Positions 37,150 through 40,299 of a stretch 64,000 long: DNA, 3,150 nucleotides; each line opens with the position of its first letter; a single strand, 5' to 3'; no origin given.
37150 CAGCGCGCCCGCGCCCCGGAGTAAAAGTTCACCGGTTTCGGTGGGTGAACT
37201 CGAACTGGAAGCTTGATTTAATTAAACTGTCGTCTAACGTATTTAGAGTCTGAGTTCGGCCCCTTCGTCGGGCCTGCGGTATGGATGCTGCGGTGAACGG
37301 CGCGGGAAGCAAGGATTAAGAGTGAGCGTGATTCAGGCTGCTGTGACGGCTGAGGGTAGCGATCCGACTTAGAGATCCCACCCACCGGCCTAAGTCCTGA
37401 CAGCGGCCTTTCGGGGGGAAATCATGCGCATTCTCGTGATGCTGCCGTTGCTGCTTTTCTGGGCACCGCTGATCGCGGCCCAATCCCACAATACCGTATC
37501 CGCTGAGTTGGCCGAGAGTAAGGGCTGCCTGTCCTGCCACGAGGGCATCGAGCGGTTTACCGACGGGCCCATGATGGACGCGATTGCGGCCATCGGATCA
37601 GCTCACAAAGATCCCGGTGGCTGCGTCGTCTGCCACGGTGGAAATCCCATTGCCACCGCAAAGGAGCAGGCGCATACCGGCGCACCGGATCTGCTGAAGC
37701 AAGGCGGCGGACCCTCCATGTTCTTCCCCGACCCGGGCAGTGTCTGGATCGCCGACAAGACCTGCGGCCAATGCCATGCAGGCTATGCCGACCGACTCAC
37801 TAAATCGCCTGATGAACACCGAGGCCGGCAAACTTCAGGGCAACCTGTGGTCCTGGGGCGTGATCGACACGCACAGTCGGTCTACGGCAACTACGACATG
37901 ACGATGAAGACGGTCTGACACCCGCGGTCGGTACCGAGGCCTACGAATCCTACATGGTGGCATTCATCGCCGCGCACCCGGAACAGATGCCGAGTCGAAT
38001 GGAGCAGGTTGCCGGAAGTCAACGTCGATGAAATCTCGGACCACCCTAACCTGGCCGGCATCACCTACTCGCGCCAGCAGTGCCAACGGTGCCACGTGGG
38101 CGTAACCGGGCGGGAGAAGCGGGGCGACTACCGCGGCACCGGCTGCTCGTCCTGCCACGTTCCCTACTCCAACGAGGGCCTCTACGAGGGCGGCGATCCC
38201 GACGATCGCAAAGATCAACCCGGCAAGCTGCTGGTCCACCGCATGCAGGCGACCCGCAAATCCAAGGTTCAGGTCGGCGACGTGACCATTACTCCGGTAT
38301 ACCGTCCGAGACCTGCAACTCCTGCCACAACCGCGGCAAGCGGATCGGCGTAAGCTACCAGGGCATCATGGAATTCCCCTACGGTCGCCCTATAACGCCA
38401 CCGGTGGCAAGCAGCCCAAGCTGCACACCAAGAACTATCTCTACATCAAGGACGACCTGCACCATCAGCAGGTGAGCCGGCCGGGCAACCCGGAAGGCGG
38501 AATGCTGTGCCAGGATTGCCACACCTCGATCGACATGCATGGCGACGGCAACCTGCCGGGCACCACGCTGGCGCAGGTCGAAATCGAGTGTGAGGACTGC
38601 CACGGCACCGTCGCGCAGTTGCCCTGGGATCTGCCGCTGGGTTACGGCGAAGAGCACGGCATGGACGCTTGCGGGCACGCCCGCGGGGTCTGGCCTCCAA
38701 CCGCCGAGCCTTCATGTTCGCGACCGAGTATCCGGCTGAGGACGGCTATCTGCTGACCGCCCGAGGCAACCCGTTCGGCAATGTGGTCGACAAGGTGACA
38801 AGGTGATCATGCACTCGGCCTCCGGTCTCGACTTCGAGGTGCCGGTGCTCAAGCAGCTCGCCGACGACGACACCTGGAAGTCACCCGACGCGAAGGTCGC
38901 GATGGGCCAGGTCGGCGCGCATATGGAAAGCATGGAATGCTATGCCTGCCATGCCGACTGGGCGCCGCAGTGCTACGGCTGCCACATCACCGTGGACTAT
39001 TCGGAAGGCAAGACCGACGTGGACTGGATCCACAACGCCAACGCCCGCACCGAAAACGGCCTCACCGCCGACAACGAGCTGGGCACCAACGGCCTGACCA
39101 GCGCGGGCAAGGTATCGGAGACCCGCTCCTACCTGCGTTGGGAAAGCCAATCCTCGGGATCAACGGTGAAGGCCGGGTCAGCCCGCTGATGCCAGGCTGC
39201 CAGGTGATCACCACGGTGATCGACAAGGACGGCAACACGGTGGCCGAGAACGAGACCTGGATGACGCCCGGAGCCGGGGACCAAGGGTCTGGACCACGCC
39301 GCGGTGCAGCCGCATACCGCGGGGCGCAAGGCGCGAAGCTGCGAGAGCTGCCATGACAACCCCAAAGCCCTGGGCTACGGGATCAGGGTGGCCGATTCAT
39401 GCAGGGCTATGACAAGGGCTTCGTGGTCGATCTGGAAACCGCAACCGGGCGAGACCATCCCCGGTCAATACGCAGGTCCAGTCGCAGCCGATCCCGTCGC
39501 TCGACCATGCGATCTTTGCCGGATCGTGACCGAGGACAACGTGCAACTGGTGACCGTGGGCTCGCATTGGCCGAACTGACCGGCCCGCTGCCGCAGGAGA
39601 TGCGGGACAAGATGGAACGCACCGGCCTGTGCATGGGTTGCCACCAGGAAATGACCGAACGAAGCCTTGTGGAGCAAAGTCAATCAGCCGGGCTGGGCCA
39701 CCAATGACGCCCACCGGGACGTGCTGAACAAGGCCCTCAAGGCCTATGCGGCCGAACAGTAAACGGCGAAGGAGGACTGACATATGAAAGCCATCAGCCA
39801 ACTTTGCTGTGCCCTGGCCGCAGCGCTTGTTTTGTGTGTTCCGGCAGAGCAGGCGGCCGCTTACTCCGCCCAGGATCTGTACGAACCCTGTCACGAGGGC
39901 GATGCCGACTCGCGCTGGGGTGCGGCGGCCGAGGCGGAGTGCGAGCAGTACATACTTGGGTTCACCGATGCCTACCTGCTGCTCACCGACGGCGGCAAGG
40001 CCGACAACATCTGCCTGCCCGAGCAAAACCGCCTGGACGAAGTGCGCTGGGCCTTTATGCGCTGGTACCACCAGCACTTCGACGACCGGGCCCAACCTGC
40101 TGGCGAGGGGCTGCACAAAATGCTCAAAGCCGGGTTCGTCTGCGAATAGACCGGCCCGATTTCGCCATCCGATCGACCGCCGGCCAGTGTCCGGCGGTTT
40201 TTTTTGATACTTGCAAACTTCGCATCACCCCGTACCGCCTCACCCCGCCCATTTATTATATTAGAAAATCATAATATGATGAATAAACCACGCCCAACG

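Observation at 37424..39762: A 12-heme cytochrome gene shattered by a dozen or so frameshifts while every other gene in the core region (1-48.1 kb) reads through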

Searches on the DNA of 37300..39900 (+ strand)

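Call 5: search_dna_similar(query=window:37300-39900:+, collection=plasmids, mode=near)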
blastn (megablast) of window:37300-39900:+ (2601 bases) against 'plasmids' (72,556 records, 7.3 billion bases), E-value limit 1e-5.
No match.
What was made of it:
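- Tried and rejected: No match (call 5).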

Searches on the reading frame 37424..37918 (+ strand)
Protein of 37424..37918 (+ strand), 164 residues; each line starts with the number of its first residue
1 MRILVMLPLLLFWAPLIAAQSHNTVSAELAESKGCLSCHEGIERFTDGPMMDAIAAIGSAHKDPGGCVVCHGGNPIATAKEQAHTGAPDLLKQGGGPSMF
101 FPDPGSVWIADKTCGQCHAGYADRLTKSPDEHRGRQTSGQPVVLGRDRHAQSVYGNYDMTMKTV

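Call 37: find_encoding_contigs(protein=window:37424-37918:+, flank=10000, max_places=6)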
Protein window:37424-37918:+ (164 aa): no gene with exactly this product is on record in the collection.
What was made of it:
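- On Pseudogene by in-vivo decay: The 164-aa broken ORF is not on record (call 37).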

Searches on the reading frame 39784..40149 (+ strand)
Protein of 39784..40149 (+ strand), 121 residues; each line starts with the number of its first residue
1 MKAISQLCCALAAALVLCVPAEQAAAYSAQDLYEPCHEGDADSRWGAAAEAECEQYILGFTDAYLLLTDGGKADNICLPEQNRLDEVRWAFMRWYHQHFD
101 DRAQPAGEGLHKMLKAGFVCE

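Call 35: search_protein_families(library=ncbifam, proteins=[window:39784-40149:+], max_evalue=0.01)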
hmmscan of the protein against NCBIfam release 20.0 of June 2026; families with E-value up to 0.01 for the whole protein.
window:39784-40149:+ (121 aa): 0 families

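Call 36: search_protein_families(library=pfam, proteins=[window:39784-40149:+], max_evalue=0.1)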
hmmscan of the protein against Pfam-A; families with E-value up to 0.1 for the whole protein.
window:39784-40149:+ (121 aa): 1 family
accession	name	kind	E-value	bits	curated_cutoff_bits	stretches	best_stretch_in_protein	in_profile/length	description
PF18602.6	Rap1a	-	2.2e-13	51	27.7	1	28-120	1-90/90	Rap1a immunity proteins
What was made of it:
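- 39784..40149 (+): Intact co-oriented gene for a small secreted Rap1a-like protein (121 aa), the conserved partner of the cytochrome. PF18602, 51 bits against a cutoff of 27.7 (call 36).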
